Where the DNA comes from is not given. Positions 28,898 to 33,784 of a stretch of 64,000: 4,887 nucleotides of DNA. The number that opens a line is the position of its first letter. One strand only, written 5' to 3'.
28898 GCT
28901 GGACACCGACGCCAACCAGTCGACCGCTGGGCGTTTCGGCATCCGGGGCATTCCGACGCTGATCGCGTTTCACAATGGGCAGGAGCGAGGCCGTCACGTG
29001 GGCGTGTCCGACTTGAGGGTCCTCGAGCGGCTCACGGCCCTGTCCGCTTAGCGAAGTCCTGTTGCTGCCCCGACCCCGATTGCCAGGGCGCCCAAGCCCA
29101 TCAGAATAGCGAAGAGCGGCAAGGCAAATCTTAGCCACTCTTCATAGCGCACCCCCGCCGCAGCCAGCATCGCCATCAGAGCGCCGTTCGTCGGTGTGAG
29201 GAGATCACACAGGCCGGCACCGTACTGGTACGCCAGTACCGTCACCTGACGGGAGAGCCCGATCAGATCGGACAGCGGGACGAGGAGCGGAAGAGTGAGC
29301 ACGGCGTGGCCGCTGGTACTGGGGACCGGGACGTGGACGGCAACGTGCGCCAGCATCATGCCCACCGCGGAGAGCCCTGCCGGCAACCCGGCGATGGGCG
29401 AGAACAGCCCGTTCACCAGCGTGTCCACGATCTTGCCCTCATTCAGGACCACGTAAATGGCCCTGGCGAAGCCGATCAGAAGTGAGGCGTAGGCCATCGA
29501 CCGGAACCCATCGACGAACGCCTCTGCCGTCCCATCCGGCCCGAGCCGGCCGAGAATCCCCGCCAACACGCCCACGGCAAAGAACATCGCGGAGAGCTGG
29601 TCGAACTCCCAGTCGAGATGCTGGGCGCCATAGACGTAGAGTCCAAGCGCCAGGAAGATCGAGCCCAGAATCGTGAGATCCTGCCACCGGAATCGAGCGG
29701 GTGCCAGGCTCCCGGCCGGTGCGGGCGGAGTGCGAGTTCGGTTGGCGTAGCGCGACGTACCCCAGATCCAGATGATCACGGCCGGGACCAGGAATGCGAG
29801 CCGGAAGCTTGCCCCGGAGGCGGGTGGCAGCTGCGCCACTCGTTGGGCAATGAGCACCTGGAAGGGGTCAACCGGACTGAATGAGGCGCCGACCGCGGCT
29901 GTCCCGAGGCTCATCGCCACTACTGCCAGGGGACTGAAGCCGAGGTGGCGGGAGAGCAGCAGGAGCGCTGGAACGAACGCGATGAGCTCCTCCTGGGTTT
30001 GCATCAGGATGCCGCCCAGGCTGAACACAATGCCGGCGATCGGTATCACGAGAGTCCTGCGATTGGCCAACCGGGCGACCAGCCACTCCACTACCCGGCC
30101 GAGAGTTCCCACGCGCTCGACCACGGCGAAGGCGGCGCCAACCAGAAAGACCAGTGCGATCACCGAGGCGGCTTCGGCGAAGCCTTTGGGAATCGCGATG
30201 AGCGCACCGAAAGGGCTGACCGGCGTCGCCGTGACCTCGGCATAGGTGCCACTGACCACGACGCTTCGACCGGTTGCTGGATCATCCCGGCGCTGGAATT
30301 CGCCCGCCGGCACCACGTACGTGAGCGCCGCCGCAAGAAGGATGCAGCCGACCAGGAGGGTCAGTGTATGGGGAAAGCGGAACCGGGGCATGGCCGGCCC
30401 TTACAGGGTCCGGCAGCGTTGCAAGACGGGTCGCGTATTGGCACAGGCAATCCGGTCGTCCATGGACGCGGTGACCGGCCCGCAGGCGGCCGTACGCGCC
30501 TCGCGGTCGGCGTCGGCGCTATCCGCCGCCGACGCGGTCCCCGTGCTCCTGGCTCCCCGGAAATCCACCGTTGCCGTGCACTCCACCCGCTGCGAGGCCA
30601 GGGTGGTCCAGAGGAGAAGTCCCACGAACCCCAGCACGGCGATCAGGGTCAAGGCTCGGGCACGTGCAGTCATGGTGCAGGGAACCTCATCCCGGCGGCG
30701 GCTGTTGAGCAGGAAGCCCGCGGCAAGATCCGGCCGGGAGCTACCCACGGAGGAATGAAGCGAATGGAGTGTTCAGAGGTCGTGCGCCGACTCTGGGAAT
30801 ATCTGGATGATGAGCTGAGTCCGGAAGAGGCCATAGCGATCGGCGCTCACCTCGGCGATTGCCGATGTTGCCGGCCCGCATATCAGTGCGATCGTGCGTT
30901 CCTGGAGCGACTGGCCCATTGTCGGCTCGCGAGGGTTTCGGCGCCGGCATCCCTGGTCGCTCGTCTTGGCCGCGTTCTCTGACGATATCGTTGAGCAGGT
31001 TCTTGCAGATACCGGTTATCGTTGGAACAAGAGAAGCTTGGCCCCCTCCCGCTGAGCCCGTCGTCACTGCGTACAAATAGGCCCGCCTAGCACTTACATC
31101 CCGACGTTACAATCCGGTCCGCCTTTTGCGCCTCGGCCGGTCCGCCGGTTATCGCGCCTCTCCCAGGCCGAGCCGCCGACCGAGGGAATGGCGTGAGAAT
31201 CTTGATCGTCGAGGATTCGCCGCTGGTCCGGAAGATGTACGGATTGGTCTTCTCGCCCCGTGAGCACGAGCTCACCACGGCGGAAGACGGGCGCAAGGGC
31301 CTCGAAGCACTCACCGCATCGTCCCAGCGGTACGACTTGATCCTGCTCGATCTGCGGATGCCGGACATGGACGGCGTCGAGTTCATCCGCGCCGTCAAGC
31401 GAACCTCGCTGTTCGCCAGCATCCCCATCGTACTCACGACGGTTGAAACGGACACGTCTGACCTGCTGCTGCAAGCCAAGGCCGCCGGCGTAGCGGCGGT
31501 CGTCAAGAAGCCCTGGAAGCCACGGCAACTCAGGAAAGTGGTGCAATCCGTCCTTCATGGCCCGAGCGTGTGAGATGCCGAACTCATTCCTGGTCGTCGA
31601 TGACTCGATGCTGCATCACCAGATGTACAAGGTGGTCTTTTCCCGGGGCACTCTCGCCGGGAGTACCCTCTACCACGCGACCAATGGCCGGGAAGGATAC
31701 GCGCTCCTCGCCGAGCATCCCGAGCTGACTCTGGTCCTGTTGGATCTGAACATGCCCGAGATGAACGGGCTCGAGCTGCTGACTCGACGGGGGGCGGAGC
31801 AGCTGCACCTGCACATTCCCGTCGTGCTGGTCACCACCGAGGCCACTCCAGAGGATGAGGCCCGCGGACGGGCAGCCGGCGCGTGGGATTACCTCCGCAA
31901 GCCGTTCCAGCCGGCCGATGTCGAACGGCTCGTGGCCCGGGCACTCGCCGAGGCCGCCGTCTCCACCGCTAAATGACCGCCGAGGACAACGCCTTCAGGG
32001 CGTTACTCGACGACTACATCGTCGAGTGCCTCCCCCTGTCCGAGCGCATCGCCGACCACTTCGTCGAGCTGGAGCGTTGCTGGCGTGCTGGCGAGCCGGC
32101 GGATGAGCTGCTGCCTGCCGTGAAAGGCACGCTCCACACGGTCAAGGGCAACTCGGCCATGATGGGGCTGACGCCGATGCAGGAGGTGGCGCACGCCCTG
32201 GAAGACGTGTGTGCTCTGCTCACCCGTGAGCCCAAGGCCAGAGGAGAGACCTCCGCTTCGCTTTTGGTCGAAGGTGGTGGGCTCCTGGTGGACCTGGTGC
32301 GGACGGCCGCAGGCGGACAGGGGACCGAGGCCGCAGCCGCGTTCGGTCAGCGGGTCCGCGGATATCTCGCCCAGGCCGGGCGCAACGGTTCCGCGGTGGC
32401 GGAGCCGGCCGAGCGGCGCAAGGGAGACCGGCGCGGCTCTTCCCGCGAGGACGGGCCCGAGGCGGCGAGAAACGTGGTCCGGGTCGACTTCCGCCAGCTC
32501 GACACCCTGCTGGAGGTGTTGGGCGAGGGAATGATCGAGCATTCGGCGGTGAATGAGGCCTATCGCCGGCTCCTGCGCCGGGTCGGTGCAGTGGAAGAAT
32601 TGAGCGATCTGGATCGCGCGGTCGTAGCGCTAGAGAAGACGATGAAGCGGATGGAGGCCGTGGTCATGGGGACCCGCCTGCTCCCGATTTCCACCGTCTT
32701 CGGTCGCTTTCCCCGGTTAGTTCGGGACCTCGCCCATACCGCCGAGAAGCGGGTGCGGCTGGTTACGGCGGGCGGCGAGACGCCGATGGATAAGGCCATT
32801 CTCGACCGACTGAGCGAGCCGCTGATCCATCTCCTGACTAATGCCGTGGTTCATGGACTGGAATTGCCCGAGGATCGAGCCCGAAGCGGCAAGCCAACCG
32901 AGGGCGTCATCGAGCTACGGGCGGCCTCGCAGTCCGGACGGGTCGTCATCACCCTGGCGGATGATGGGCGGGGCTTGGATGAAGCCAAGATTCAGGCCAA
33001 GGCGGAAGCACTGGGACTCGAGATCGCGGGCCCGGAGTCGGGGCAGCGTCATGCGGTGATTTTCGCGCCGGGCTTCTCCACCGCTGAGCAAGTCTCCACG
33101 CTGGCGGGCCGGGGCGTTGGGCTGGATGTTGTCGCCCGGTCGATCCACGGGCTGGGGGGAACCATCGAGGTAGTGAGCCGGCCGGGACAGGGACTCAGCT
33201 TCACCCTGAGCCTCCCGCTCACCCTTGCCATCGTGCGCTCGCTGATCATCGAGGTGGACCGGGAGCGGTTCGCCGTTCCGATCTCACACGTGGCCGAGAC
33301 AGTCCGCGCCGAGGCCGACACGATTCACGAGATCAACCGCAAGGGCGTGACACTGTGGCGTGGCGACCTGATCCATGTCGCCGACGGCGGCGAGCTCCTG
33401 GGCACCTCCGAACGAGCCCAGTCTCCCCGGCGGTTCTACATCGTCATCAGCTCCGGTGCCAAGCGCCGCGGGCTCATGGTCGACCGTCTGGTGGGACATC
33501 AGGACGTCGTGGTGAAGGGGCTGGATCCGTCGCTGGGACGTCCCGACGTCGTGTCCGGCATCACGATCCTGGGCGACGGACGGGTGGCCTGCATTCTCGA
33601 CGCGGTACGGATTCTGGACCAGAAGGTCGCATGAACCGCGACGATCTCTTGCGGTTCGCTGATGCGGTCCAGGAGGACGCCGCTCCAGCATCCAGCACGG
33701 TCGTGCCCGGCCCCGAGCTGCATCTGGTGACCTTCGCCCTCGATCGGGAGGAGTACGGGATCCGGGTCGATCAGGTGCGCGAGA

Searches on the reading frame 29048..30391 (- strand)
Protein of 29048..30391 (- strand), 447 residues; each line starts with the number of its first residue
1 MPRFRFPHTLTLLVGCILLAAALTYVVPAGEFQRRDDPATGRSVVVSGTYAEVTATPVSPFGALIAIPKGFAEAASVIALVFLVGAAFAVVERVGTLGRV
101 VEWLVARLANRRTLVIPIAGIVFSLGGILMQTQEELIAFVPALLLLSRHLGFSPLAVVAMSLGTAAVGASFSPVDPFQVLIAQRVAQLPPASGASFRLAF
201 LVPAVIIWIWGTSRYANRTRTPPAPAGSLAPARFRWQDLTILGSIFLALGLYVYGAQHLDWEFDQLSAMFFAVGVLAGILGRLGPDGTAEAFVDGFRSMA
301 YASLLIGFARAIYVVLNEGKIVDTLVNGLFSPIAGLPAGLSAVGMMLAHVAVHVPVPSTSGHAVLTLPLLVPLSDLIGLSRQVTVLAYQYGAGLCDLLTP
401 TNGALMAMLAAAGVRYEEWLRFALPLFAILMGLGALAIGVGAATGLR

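Call 31: search_protein_families(library=pfam, proteins=[window:29048-30391:-], max_evalue=0.00001)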
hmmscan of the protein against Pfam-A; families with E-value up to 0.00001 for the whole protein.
window:29048-30391:- (447 aa): 2 families
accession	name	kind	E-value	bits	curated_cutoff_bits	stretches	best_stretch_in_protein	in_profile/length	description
PF03606.21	DcuC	-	5.9e-68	229.9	23.1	1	6-438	1-456/461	C4-dicarboxylate anaerobic carrier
PF03553.21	Na_H_antiporter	-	1.8e-07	31.2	23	1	274-430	134-292/303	Na+/H+ antiporter family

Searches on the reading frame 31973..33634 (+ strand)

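Call 31: search_protein_families(library=pfam, proteins=[window:31973-33634:+], max_evalue=0.00001)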
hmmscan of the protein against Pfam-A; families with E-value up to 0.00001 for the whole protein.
window:31973-33634:+ (553 aa): 4 families
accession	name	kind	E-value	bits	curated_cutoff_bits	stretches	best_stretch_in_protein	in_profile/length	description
PF01584.24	CheW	-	2.1e-26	92.6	23.5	1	424-550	3-136/138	CheW-like domain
PF02518.31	HATPase_c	-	2.4e-17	63.8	26.4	1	279-417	5-110/111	Histidine kinase-, DNA gyrase B-, and HSP90-like ATPase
PF01627.28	Hpt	-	5.9e-11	42.9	24.6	1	11-87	2-64/84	Hpt domain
PF02895.20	H-kinase_dim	-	2.1e-06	28.5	23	1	167-232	2-66/68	Signal transducing histidine kinase, homodimeric domain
